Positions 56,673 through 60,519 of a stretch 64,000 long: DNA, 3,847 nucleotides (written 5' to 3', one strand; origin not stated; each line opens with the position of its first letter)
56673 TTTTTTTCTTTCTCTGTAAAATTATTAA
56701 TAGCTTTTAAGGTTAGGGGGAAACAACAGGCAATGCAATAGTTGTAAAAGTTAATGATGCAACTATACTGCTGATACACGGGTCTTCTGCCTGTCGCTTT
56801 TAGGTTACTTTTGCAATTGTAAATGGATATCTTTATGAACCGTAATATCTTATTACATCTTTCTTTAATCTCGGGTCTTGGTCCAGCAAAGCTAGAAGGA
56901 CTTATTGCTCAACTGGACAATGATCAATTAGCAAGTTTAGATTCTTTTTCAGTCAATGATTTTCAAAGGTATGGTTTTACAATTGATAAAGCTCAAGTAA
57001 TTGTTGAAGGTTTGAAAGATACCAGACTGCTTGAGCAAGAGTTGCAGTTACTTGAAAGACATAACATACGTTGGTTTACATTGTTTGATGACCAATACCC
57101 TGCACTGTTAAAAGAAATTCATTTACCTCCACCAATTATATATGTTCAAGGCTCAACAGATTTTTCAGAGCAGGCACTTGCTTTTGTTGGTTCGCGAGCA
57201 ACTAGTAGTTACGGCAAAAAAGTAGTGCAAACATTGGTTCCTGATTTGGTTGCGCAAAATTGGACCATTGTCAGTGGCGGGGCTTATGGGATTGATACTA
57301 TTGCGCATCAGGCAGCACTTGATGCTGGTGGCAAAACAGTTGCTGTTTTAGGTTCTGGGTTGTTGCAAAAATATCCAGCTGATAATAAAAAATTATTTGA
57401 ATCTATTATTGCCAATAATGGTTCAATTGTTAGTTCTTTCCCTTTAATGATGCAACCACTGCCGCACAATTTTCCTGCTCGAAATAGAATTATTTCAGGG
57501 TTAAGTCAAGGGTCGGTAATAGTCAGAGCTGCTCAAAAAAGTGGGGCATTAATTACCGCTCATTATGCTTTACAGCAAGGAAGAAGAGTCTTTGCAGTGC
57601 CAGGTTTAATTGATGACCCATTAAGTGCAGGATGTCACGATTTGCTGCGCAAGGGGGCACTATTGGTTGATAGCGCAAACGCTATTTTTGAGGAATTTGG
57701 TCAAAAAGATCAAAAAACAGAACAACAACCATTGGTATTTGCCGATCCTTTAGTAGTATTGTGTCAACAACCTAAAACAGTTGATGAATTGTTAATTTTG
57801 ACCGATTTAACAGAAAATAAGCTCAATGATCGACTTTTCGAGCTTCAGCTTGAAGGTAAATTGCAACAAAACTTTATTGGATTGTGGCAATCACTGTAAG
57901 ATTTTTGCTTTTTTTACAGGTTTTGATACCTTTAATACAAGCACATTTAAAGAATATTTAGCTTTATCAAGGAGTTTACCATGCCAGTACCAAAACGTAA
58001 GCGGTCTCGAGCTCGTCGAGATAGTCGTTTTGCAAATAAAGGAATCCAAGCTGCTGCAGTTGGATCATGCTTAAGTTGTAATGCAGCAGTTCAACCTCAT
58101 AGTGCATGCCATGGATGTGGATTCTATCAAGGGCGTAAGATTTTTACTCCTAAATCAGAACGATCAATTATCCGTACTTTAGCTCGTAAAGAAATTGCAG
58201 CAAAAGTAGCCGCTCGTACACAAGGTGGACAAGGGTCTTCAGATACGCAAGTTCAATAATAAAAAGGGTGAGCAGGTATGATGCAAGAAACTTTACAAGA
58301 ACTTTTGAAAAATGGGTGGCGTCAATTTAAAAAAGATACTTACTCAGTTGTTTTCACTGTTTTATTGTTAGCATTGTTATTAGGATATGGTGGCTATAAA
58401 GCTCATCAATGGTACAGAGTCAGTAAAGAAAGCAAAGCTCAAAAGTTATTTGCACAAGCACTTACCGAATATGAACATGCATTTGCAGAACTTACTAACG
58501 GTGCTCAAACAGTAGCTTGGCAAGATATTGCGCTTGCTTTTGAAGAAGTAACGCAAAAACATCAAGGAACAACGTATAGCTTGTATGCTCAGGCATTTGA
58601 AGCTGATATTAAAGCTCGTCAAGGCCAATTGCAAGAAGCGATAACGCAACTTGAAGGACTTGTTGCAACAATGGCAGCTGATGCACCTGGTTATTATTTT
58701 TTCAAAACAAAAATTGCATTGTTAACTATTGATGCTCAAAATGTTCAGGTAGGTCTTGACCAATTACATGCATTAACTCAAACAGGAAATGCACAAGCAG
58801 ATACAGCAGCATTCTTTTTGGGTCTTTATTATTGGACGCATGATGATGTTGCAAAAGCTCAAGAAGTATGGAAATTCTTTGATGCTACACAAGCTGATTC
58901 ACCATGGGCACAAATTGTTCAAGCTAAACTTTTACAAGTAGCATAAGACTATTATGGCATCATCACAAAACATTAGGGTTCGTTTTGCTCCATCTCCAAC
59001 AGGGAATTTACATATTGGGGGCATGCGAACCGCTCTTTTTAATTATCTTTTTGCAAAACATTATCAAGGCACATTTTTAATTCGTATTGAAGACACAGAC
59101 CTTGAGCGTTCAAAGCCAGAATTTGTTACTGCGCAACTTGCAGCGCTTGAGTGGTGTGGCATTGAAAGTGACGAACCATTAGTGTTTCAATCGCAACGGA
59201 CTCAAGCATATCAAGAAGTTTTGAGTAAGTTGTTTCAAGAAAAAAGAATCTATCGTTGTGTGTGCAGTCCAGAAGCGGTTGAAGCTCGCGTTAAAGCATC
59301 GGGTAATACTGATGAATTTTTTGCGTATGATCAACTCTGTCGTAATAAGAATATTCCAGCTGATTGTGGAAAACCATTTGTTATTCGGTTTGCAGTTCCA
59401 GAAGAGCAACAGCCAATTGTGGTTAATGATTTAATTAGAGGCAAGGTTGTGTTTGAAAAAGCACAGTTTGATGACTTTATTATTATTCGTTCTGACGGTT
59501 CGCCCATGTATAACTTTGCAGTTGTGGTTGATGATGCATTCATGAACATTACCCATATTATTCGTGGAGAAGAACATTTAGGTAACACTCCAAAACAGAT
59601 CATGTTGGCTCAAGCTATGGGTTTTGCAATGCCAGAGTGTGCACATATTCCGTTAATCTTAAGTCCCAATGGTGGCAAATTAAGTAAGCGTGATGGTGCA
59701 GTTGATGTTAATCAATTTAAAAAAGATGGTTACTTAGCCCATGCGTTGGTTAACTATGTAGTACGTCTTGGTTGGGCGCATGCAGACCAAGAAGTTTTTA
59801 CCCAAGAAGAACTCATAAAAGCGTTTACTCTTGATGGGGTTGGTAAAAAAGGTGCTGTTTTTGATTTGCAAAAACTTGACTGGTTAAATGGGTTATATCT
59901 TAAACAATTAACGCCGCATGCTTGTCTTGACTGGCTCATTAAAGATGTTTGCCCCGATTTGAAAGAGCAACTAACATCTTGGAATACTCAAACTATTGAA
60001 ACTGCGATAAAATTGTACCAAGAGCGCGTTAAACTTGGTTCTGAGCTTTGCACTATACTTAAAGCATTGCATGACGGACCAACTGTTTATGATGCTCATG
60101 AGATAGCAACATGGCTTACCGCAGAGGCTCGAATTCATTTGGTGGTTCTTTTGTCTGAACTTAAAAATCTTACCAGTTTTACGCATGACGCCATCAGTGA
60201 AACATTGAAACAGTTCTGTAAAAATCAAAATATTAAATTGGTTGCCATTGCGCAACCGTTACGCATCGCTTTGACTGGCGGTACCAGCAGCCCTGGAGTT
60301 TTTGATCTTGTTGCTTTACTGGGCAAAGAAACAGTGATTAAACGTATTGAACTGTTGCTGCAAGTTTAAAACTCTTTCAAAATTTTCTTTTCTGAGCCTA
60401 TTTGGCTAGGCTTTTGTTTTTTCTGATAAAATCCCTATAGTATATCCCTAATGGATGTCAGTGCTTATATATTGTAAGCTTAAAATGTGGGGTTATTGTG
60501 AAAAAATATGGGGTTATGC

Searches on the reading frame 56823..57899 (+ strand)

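Call 98: search_protein_families(library=pfam, proteins=[window:56823-57899:+])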
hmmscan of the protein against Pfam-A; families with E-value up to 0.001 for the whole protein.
window:56823-57899:+ (358 aa): 2 families
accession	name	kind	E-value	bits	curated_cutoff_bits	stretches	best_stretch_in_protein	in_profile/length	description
PF02481.21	DNA_processg_A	-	3.4e-76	255.6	29.6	1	77-282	2-210/212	DNA recombination-mediator protein A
PF18306.6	LDcluster4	-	0.00055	20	26.3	0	139-259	25-123/151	SLOG cluster4 family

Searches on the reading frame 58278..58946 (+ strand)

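Call 105: search_protein_families(library=pfam, proteins=[window:58278-58946:+])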
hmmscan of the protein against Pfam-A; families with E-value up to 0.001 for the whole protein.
window:58278-58946:+ (222 aa): 1 family
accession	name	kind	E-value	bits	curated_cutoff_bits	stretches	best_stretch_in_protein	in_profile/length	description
PF09976.15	TPR_21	-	1.1e-09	38.8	25.5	1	21-219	6-189/193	Tetratricopeptide repeat-like domain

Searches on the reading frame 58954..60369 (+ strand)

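Call 105: search_protein_families(library=pfam, proteins=[window:58954-60369:+])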
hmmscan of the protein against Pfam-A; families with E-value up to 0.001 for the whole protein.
window:58954-60369:+ (471 aa): 2 families
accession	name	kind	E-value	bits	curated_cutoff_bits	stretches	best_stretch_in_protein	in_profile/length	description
PF00749.27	tRNA-synt_1c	-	4.1e-93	312.2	23.4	1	7-310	2-314/314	tRNA synthetases class I (E and Q), catalytic domain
PF19269.4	Anticodon_2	-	4.5e-29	102.1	23.6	1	337-466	3-138/141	Anticodon binding domain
